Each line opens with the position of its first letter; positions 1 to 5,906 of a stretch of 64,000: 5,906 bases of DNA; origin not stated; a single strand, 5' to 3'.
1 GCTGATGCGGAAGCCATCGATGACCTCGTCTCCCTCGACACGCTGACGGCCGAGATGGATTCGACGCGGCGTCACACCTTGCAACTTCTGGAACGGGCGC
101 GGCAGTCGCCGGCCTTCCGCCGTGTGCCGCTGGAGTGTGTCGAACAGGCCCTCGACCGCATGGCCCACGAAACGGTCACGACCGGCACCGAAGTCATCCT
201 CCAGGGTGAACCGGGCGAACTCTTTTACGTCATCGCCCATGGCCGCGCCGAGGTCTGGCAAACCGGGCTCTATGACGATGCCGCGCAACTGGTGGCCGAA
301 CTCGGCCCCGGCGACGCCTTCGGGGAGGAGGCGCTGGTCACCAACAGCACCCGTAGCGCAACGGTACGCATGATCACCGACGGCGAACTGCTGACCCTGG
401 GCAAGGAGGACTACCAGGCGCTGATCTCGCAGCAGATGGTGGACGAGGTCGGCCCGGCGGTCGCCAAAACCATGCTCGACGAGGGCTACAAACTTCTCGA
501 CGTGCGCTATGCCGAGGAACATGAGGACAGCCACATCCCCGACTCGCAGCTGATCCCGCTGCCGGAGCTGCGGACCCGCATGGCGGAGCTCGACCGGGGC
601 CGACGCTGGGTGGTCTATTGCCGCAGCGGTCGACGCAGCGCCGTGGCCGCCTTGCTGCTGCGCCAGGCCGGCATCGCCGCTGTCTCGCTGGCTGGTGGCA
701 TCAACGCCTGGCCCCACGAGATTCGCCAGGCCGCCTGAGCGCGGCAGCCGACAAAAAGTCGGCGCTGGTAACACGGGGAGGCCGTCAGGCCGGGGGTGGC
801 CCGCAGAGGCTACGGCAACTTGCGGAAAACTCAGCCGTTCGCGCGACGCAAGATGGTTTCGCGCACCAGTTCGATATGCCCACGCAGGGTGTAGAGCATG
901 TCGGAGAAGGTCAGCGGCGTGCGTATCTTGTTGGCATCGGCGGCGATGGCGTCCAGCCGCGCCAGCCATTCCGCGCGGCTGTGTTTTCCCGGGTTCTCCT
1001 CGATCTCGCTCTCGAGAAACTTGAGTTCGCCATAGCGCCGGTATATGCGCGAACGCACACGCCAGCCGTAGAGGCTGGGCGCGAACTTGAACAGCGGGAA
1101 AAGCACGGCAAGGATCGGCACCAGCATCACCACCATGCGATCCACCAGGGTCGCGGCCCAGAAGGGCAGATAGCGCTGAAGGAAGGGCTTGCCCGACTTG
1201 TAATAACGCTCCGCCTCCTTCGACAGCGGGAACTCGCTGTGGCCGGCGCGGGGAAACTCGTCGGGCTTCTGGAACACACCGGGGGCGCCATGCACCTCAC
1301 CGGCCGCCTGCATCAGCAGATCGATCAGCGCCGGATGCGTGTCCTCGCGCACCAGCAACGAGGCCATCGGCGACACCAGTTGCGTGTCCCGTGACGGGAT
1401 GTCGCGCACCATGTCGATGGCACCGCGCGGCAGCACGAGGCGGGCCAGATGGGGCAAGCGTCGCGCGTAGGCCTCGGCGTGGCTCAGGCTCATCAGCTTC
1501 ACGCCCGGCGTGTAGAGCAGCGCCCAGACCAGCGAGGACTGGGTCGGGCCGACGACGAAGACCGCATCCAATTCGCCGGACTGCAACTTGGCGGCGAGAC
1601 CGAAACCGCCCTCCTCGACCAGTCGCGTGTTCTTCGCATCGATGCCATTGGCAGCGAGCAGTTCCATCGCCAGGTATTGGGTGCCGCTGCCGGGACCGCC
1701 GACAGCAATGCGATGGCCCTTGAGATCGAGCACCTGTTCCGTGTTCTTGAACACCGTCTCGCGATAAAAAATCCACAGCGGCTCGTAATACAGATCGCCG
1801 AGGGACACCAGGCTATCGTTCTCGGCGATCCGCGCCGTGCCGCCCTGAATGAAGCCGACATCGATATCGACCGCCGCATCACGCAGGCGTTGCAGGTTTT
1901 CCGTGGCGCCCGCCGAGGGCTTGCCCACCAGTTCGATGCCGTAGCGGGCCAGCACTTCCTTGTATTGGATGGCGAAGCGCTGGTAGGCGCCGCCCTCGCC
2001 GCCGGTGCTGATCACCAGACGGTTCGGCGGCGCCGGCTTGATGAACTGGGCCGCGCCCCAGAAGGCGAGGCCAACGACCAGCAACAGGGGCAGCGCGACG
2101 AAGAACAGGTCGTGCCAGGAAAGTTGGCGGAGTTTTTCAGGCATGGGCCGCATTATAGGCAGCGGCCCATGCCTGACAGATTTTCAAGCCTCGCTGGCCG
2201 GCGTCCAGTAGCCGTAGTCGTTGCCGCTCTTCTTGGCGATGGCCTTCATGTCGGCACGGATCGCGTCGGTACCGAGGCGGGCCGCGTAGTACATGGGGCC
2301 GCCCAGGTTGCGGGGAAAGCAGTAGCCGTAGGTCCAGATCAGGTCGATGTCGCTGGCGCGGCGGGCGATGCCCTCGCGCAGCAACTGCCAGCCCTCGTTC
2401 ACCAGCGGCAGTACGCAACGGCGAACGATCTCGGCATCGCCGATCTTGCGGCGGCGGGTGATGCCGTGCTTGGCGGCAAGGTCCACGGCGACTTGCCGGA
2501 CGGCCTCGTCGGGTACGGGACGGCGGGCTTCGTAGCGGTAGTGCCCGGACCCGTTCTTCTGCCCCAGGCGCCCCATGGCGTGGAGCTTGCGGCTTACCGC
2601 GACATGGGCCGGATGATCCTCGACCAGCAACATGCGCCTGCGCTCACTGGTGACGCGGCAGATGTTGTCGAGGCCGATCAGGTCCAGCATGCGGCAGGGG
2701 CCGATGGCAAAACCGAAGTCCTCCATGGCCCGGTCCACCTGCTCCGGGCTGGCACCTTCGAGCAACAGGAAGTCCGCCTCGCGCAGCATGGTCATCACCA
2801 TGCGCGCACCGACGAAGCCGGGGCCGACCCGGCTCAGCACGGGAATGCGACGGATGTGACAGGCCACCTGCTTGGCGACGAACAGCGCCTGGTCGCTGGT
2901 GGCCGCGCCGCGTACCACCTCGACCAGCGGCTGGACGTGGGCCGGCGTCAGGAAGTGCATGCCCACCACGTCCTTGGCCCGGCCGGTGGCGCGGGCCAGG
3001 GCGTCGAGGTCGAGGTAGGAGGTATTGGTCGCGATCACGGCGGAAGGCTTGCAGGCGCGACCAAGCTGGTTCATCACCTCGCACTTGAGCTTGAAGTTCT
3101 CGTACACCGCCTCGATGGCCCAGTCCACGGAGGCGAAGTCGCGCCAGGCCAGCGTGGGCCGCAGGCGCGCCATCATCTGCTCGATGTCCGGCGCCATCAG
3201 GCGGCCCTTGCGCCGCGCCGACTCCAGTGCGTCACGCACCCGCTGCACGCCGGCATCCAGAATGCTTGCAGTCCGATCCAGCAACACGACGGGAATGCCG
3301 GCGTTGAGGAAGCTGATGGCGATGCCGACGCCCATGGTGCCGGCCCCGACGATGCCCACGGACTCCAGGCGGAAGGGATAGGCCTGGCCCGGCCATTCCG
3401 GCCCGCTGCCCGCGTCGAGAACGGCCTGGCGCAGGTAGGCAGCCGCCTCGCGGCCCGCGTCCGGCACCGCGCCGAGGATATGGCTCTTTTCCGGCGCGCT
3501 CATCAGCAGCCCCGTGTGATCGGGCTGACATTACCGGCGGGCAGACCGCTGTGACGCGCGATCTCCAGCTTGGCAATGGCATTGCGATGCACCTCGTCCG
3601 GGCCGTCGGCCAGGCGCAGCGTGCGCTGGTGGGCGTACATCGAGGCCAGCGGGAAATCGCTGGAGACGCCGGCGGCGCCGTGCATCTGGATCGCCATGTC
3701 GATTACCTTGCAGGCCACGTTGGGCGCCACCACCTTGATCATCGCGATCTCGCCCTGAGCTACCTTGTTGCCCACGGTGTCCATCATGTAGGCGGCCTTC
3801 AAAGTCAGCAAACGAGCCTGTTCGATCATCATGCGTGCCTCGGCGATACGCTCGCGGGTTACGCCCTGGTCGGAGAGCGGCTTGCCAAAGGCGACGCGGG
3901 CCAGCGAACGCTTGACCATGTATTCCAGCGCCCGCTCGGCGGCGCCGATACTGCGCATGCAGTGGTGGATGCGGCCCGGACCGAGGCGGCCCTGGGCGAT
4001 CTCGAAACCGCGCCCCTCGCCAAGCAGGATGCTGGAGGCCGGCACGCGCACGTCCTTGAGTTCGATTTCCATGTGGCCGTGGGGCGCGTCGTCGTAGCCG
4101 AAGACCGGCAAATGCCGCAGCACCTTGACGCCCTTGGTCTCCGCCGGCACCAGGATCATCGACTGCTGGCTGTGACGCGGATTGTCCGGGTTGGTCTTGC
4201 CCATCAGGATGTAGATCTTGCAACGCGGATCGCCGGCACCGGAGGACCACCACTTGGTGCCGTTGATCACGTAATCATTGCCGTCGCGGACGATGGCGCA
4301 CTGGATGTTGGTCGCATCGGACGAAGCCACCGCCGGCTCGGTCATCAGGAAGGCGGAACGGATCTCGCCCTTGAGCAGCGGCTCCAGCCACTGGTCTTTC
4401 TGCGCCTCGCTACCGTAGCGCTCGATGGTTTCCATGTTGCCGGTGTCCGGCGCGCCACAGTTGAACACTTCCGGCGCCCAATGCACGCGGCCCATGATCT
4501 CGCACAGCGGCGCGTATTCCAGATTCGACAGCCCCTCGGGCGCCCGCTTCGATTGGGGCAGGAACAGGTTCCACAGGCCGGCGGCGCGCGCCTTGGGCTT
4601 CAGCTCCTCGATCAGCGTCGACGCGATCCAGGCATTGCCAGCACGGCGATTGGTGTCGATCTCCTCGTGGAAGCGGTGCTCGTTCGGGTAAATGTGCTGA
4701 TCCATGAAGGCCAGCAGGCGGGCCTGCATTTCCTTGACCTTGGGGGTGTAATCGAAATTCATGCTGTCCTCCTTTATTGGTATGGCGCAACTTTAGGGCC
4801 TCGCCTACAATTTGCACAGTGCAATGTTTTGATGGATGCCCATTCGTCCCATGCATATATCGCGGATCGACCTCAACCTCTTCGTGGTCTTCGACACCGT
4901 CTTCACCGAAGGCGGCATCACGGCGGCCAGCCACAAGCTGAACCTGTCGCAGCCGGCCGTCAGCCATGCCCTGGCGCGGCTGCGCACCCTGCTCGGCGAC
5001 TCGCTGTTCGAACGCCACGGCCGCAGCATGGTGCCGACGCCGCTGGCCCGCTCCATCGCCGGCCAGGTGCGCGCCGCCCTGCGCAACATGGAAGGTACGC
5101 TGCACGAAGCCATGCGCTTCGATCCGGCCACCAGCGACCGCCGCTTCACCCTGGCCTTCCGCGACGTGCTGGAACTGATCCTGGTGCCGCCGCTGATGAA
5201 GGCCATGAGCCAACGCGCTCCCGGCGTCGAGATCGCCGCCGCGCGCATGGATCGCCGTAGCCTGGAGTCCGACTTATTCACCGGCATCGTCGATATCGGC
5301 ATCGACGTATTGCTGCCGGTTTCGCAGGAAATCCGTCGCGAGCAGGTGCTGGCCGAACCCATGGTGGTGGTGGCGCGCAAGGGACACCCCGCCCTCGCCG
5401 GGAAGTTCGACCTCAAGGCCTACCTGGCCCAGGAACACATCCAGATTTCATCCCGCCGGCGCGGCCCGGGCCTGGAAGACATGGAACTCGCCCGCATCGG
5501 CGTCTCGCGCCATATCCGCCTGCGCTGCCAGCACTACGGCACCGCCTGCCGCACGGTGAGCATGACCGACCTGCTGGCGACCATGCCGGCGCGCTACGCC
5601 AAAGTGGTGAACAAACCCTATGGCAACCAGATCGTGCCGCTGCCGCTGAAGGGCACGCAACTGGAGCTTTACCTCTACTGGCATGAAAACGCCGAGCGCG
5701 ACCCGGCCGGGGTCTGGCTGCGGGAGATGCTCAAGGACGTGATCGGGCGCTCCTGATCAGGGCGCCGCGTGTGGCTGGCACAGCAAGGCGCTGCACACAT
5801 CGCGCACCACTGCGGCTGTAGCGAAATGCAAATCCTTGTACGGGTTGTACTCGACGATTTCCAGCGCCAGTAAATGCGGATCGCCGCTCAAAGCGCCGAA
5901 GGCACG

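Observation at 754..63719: Strongly over-represented ~25-nt bipartite motif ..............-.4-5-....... whose orientation follows transcription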

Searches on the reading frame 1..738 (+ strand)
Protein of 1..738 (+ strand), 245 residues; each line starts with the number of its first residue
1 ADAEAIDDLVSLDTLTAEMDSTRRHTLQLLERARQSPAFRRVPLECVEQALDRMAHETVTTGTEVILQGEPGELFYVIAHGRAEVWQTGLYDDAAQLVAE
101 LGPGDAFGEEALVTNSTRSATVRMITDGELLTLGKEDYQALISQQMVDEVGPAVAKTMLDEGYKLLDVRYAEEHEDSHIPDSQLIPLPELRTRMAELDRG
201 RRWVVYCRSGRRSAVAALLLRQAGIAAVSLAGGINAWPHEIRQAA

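Call 54: search_protein_families(library=pfam, proteins=[window:1-738:+], max_evalue=0.0001)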
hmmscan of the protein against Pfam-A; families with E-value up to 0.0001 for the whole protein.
window:1-738:+ (245 aa): 2 families
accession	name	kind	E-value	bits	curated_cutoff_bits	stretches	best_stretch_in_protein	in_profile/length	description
PF00027.35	cNMP_binding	-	2.9e-18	66.1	27.5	1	58-144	3-88/89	Cyclic nucleotide-binding domain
PF00581.25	Rhodanese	-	3e-16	60.1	22.2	1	154-237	4-99/102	Rhodanese-like domain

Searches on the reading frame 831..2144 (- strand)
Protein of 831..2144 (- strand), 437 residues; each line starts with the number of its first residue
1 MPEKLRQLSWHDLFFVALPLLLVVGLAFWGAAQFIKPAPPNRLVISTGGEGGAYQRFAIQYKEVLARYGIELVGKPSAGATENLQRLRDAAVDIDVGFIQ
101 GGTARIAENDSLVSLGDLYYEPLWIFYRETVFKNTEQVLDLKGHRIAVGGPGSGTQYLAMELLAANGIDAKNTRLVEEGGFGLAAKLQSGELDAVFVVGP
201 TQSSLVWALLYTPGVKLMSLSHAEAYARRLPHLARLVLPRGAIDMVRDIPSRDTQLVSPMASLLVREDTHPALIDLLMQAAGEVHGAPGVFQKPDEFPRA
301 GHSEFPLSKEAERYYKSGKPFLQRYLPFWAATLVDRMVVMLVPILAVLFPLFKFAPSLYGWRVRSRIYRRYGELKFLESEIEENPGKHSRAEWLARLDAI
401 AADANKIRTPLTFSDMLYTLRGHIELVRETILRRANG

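Call 54: search_protein_families(library=pfam, proteins=[window:831-2144:-], max_evalue=0.0001)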
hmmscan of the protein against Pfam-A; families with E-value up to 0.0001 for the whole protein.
window:831-2144:- (437 aa): 3 families
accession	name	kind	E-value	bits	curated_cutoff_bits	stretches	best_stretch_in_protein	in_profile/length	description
PF16868.10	NMT1_3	-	6.8e-14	52.6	27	1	45-316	1-286/289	NMT1-like family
PF13379.11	NMT1_2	-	1.4e-07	32.1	24.7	1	39-207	4-188/252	NMT1-like family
PF09084.16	NMT1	-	5.6e-07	30.1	20.5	1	69-197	20-146/216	NMT1/THI5 like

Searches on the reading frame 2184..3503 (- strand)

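Call 54: search_protein_families(library=pfam, proteins=[window:2184-3503:-], max_evalue=0.0001)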
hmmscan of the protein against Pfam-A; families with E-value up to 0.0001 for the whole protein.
window:2184-3503:- (439 aa): 2 families
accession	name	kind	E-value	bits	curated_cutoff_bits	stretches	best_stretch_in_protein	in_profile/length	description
PF02737.24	3HCDH_N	-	7.6e-52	176.3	22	1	49-223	2-176/180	3-hydroxyacyl-CoA dehydrogenase, NAD binding domain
PF00725.27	3HCDH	-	4.1e-26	91.8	22.1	1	229-324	1-97/97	3-hydroxyacyl-CoA dehydrogenase, C-terminal domain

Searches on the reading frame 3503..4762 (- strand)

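Call 54: search_protein_families(library=pfam, proteins=[window:3503-4762:-], max_evalue=0.0001)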
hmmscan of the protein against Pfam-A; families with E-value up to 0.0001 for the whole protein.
window:3503-4762:- (419 aa): 4 families
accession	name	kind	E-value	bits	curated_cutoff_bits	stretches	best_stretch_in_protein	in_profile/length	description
PF00441.29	Acyl-CoA_dh_1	-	7.5e-38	130.5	22.4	1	250-398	1-147/150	Acyl-CoA dehydrogenase, C-terminal domain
PF02770.24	Acyl-CoA_dh_M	-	6.6e-21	74.7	33.3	1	137-234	1-95/97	Acyl-CoA dehydrogenase, middle domain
PF08028.16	Acyl-CoA_dh_2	-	7.6e-12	46.1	22.7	1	266-372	2-116/134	Acyl-CoA dehydrogenase, C-terminal domain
PF02771.21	Acyl-CoA_dh_N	-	4.4e-09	37.1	22.9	1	10-133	5-113/113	Acyl-CoA dehydrogenase, N-terminal domain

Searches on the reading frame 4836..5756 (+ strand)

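Call 54: search_protein_families(library=pfam, proteins=[window:4836-5756:+], max_evalue=0.0001)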
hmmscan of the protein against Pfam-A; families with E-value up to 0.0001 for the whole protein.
window:4836-5756:+ (306 aa): 2 families
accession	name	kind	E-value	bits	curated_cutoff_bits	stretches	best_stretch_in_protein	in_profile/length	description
PF03466.25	LysR_substrate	-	1.9e-25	89.9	28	1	101-302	5-207/209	LysR substrate binding domain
PF00126.33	HTH_1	-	2.6e-18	66.2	26.6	1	13-71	1-59/60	Bacterial regulatory helix-turn-helix protein, lysR family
